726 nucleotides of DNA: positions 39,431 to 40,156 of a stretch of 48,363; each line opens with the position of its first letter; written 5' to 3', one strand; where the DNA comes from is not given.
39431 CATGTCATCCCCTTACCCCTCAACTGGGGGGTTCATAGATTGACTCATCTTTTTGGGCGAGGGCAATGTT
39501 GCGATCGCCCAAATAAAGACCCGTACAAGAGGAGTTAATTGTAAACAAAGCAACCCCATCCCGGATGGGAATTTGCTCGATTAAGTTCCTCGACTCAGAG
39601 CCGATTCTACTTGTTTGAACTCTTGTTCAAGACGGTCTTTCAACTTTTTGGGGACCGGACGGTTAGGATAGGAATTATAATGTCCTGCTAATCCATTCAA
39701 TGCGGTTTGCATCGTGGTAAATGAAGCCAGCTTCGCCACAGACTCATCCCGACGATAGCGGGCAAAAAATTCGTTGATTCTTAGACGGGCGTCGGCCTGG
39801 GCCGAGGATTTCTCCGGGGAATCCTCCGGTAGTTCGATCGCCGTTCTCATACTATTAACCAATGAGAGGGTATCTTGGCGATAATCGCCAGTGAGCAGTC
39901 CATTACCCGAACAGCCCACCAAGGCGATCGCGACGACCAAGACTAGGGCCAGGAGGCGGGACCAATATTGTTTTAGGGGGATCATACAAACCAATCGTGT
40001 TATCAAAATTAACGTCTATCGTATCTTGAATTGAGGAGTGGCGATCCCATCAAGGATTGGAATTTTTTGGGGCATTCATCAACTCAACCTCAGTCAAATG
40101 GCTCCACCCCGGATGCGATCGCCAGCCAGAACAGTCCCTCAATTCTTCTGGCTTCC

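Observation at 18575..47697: Three dispersed paralogs of the GHL10 glycoside-hydrolase-like family in one 30-kb span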

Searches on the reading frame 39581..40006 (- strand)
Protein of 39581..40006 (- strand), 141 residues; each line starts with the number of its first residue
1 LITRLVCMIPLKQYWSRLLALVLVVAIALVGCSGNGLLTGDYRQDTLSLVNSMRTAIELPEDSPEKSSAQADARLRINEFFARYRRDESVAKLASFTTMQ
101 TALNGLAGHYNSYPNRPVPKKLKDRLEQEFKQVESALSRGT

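Call 13: search_protein_families(library=pfam, proteins=[window:39581-40006:-], max_evalue=0.001)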
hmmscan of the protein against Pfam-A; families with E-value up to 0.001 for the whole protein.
window:39581-40006:- (141 aa): 1 family
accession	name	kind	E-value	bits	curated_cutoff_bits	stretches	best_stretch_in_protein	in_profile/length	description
PF13326.11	PSII_Pbs27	-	4.8e-25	88.9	25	1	36-137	38-140/140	Photosystem II Pbs27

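Call 60: search_solved_structures(query=window:39581-40006:-, max_evalue=0.01)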
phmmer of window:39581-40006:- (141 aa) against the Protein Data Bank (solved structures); distinct sequences matched with E-value up to 0.01: 8.
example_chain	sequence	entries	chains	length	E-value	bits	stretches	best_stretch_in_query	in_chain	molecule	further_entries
7nhp_1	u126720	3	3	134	3.7e-47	163.1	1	11-139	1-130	Photosystem II lipoprotein Psb27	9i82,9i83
2y6x_A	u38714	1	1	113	1.4e-42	148.3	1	38-139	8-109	PHOTOSYSTEM II 11 KD PROTEIN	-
7czl_n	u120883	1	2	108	1.8e-42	147.9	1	38-139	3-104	Psb27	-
2kmf_A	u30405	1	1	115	9.6e-33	116.5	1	31-140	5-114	Photosystem II 11 kDa protein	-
2knd_A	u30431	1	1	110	2e-32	115.5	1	33-140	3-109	Photosystem II 11 kDa protein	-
5x56_A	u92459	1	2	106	3.4e-15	59.8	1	41-140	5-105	Photosystem II repair protein PSB27-H1, chloroplastic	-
6kac_U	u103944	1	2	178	1.1e-14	58.2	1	27-139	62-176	Predicted protein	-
8r2i_2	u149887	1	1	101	7.2e-14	55.5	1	42-132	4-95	Chain U, Predicted protein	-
